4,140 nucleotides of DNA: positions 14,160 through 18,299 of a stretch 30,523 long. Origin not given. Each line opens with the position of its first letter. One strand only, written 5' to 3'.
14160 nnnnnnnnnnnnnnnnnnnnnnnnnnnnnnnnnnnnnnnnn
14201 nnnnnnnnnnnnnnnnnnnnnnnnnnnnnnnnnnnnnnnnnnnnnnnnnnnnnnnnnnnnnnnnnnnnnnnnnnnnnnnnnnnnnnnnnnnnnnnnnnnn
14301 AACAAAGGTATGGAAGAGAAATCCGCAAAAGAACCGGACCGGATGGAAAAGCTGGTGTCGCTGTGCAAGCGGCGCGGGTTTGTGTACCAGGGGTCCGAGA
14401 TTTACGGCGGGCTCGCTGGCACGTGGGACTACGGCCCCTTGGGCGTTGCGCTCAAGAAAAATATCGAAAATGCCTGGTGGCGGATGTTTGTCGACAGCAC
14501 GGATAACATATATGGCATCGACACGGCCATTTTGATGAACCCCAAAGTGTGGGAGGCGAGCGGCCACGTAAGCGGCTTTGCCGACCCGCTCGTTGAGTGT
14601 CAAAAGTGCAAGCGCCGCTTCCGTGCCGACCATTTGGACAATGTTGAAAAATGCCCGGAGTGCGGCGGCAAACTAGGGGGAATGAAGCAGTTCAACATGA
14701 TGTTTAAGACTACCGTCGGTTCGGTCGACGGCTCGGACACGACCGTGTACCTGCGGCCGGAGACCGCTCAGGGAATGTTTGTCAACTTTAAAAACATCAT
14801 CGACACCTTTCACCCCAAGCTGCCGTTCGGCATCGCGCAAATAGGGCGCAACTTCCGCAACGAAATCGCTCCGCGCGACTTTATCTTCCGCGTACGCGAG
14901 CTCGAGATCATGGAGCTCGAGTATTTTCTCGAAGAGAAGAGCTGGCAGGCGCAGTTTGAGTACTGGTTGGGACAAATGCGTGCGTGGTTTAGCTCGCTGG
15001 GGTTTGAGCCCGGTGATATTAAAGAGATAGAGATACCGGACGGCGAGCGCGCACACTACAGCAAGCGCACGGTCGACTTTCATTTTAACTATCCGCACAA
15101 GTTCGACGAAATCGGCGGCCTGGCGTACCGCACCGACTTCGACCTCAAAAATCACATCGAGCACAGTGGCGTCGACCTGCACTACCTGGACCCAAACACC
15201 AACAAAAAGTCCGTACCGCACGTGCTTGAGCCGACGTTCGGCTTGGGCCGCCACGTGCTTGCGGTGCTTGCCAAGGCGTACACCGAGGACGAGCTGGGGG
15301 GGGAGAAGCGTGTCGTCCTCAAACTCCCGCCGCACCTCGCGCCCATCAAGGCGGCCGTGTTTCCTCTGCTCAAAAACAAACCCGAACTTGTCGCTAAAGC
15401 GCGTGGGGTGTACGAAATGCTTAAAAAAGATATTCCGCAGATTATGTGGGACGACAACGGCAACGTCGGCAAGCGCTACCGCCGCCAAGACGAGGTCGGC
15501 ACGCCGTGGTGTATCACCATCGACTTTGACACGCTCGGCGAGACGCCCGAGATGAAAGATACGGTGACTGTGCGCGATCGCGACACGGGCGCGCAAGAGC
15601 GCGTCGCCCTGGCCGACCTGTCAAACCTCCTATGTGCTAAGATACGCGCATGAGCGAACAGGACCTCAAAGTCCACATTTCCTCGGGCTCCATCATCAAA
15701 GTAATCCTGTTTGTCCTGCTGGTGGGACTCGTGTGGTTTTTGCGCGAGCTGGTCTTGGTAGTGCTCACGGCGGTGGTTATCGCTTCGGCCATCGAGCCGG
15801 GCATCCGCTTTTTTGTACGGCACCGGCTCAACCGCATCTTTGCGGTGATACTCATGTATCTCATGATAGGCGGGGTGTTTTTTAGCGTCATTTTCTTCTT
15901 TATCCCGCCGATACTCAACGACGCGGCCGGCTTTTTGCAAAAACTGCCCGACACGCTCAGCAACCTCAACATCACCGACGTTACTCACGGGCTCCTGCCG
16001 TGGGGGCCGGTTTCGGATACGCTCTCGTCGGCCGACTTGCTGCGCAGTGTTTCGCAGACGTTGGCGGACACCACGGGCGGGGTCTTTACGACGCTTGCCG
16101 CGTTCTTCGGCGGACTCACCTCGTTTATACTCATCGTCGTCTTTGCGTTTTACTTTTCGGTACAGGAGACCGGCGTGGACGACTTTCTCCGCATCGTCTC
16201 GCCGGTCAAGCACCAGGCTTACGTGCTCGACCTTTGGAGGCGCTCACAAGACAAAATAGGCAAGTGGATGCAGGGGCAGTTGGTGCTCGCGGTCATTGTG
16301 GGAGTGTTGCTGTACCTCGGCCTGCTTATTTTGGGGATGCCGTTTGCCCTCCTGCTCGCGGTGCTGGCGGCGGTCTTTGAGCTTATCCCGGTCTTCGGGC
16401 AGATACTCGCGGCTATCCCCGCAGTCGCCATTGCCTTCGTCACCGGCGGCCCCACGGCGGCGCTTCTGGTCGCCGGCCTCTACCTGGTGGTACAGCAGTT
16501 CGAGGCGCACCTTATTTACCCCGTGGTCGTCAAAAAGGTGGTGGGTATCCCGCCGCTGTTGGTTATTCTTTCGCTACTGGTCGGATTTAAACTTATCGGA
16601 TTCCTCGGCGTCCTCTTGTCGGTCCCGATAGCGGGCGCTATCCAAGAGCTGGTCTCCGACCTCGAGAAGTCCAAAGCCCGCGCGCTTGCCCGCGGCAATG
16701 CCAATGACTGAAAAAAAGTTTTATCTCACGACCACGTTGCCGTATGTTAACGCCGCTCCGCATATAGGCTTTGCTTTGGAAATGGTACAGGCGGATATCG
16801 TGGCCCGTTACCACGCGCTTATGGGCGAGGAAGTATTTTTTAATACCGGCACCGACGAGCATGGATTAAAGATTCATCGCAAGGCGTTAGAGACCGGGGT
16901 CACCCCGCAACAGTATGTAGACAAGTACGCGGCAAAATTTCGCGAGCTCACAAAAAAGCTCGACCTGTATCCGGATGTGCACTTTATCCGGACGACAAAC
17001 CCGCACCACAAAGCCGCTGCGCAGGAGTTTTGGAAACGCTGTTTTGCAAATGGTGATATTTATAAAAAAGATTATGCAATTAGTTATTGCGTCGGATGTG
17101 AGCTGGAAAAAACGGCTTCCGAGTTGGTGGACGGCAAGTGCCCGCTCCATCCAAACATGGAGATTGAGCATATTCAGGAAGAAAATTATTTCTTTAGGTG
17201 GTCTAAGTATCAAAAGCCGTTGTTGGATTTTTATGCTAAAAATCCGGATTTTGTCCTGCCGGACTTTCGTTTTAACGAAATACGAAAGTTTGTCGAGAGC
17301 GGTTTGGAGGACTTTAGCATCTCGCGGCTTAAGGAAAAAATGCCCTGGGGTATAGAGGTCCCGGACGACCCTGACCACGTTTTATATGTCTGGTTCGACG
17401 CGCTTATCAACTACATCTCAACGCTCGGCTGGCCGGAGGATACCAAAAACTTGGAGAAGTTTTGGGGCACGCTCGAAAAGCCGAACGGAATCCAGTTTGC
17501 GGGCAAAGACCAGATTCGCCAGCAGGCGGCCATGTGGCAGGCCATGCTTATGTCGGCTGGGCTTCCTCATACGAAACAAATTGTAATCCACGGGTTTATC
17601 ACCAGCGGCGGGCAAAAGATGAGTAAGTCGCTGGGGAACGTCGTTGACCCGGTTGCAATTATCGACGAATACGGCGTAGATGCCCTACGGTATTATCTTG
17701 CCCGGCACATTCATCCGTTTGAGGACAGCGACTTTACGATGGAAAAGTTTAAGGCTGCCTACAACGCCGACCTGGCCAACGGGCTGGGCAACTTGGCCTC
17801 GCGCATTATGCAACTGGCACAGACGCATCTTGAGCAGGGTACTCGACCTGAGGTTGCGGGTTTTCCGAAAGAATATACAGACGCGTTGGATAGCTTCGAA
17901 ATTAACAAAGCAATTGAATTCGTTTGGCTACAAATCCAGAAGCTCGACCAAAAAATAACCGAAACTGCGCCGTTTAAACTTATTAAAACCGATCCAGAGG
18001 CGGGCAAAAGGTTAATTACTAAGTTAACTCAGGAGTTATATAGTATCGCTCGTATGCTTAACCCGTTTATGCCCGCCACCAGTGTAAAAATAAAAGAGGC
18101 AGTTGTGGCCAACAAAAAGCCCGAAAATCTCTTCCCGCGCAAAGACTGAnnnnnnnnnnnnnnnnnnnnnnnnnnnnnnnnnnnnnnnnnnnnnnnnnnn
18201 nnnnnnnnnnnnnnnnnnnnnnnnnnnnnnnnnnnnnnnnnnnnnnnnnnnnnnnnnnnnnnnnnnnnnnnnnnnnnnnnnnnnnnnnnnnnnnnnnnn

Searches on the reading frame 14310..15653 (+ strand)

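Call 17: search_protein_families(library=pfam, proteins=[window:14310-15653:+], max_evalue=0.001)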
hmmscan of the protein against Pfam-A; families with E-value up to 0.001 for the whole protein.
window:14310-15653:+ (447 aa): 3 families
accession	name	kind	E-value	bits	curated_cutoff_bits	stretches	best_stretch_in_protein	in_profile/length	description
PF03129.25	HGTP_anticodon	-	1.1e-16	61.2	21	1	347-441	1-91/94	Anticodon binding domain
PF00587.30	tRNA-synt_2b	-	1.8e-12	48.1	29.3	1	143-321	8-177/179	tRNA synthetase class II core domain (G, H, P, S and T)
PF23455.1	DUF7129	-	0.00034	20.7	30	1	96-122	13-37/45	Domain of unknown function (DUF7129)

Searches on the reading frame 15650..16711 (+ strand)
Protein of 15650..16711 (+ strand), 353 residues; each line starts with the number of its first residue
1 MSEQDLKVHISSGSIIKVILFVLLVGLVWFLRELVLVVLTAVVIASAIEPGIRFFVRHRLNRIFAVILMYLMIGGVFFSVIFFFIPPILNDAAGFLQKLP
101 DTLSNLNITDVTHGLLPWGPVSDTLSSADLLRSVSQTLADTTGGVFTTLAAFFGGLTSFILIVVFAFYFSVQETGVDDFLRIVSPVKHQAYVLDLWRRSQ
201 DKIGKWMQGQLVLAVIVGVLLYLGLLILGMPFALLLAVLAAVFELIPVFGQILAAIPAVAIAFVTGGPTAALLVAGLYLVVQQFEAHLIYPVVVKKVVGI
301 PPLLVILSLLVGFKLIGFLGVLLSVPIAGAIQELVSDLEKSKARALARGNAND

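Call 17: search_protein_families(library=pfam, proteins=[window:15650-16711:+], max_evalue=0.001)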
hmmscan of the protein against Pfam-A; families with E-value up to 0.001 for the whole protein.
window:15650-16711:+ (353 aa): 1 family
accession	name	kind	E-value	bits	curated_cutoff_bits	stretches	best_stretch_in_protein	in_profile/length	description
PF01594.21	AI-2E_transport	-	1.2e-59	202.6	34.3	1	16-337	3-325/327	AI-2E family transporter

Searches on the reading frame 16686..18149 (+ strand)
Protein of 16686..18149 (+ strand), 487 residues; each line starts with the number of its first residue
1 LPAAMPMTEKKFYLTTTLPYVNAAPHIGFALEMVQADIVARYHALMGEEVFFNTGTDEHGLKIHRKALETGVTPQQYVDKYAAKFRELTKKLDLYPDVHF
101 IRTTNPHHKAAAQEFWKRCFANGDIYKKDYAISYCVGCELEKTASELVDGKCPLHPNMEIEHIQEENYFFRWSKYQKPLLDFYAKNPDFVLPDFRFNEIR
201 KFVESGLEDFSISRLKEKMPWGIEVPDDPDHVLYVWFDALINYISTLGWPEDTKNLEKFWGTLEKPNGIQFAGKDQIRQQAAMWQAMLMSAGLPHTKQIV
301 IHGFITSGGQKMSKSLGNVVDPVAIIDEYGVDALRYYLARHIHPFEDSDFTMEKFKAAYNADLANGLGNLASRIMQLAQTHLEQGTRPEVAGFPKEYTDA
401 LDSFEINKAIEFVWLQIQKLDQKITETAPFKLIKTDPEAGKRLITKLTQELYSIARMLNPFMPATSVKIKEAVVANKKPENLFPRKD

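Call 17: search_protein_families(library=pfam, proteins=[window:16686-18149:+], max_evalue=0.001)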
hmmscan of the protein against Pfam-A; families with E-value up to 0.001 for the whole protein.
window:16686-18149:+ (487 aa): 5 families
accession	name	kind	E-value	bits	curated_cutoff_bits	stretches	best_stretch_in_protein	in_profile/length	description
PF09334.17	tRNA-synt_1g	-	5.5e-98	328.7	20.1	2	145-375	162-391/391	tRNA synthetases class I (M)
PF00133.28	tRNA-synt_1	-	1.7e-36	126.3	22.7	2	231-339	297-403/414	tRNA synthetases class I (I, L, M and V)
PF01406.26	tRNA-synt_1e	-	3.3e-14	53.4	27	2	294-356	236-297/301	tRNA synthetases class I (C) catalytic domain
PF01921.24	tRNA-synt_1f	-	0.00037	20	27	0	273-359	241-329/360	tRNA synthetases class I (K)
PF19303.5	Anticodon_3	-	0.00043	20.6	23.5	0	395-476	23-104/152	Anticodon binding domain of methionyl tRNA ligase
